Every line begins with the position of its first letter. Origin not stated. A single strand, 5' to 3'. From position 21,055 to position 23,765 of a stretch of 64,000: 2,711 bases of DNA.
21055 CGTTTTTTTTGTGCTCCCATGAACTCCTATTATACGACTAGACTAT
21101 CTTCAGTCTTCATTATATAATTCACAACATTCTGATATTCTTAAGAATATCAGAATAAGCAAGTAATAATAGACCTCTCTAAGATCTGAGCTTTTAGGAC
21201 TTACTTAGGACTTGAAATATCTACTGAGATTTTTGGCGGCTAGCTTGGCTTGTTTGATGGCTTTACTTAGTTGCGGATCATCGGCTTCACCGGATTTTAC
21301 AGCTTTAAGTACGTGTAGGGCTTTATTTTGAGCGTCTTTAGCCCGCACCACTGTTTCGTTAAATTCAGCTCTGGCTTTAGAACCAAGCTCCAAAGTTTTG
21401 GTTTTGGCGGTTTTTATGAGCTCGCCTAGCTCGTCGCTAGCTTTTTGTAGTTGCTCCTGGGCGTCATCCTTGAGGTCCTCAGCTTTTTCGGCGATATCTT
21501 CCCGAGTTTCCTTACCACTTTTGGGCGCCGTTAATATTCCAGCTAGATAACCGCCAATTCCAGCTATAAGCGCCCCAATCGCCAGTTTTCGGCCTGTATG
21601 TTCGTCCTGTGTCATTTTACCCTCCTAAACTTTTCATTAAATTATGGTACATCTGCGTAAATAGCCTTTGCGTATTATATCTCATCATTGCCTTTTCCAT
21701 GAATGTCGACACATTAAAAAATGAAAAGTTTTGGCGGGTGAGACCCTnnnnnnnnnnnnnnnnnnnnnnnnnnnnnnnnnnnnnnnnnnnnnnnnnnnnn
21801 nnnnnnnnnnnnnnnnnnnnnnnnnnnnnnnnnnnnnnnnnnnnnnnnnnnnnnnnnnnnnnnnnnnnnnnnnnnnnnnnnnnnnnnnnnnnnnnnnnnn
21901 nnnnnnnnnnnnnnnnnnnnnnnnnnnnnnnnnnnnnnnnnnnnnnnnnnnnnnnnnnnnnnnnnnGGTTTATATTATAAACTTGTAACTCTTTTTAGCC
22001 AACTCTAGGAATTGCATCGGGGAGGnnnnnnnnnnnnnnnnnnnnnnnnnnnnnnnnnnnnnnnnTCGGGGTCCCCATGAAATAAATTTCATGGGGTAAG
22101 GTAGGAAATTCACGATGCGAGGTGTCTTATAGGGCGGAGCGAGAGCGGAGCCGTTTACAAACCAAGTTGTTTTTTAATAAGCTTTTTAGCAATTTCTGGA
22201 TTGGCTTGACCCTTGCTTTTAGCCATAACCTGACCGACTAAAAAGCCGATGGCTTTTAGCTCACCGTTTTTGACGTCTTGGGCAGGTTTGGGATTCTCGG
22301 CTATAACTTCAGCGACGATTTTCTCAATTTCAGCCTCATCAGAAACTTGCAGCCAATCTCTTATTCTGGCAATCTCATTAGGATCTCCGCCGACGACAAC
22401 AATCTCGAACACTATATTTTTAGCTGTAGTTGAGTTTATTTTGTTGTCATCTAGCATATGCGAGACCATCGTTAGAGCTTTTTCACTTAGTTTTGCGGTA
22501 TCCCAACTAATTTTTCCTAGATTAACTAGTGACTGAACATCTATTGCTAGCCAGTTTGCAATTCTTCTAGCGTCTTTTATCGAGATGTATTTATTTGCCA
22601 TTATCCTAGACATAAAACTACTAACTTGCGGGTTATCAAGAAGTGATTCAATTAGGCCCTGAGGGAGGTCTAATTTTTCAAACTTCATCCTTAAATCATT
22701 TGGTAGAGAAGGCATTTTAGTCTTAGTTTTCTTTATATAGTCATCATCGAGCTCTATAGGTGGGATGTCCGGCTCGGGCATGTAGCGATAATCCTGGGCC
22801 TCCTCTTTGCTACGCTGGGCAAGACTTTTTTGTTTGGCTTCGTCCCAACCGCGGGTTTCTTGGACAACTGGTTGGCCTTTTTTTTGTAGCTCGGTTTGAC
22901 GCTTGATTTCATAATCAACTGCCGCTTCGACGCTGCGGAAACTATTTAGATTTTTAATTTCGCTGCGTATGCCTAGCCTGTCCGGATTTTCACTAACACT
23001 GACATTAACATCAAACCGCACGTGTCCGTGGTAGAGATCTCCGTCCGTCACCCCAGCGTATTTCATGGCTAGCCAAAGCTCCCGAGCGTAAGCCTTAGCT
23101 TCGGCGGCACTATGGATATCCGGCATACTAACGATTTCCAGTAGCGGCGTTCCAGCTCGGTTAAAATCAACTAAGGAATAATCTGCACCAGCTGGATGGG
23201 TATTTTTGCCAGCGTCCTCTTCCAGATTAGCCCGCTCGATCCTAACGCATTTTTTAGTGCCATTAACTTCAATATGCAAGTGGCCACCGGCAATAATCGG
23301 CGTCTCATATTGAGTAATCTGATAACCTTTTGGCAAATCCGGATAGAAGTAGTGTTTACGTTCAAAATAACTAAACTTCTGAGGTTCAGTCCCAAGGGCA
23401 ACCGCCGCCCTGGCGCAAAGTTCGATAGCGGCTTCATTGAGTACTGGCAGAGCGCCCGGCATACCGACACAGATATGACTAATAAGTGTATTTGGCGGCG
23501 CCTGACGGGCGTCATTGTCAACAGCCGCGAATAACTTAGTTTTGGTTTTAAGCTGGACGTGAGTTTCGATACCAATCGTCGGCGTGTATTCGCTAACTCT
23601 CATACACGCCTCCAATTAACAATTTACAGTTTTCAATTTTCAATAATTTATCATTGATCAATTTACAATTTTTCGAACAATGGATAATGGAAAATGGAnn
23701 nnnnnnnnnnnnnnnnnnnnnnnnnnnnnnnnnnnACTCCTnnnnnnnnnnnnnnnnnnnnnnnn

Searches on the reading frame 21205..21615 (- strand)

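Call 52: search_protein_families(library=pfam, proteins=[window:21205-21615:-])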
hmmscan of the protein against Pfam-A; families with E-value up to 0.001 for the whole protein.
window:21205-21615:- (136 aa): 1 family
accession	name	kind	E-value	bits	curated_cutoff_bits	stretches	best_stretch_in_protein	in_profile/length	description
PF12732.12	YtxH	-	1e-17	64.7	37.5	1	13-81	2-70/71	YtxH-like protein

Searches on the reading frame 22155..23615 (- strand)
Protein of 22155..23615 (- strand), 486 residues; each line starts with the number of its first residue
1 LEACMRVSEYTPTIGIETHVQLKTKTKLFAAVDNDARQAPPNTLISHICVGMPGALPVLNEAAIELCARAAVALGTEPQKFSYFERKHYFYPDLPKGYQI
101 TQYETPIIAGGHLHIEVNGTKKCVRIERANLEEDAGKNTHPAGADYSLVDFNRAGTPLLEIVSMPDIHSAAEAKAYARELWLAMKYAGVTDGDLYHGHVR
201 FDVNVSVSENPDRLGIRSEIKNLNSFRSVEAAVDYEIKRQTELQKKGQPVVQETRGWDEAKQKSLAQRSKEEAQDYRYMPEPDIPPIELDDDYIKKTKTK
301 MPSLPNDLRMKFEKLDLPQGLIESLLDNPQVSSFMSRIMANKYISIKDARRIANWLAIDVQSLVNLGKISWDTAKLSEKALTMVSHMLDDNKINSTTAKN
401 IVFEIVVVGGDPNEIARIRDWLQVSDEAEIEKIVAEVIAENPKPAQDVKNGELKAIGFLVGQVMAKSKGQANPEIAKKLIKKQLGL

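Call 52: search_protein_families(library=pfam, proteins=[window:22155-23615:-])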
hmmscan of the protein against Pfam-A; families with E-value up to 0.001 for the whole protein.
window:22155-23615:- (486 aa): 2 families
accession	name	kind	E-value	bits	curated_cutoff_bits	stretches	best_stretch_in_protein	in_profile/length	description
PF02934.20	GatB_N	-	1.8e-107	359.1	23.4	1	13-294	2-276/277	GatB/GatE catalytic domain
PF02637.23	GatB_Yqey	-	3.4e-36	124.8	27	1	346-484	10-148/148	GatB domain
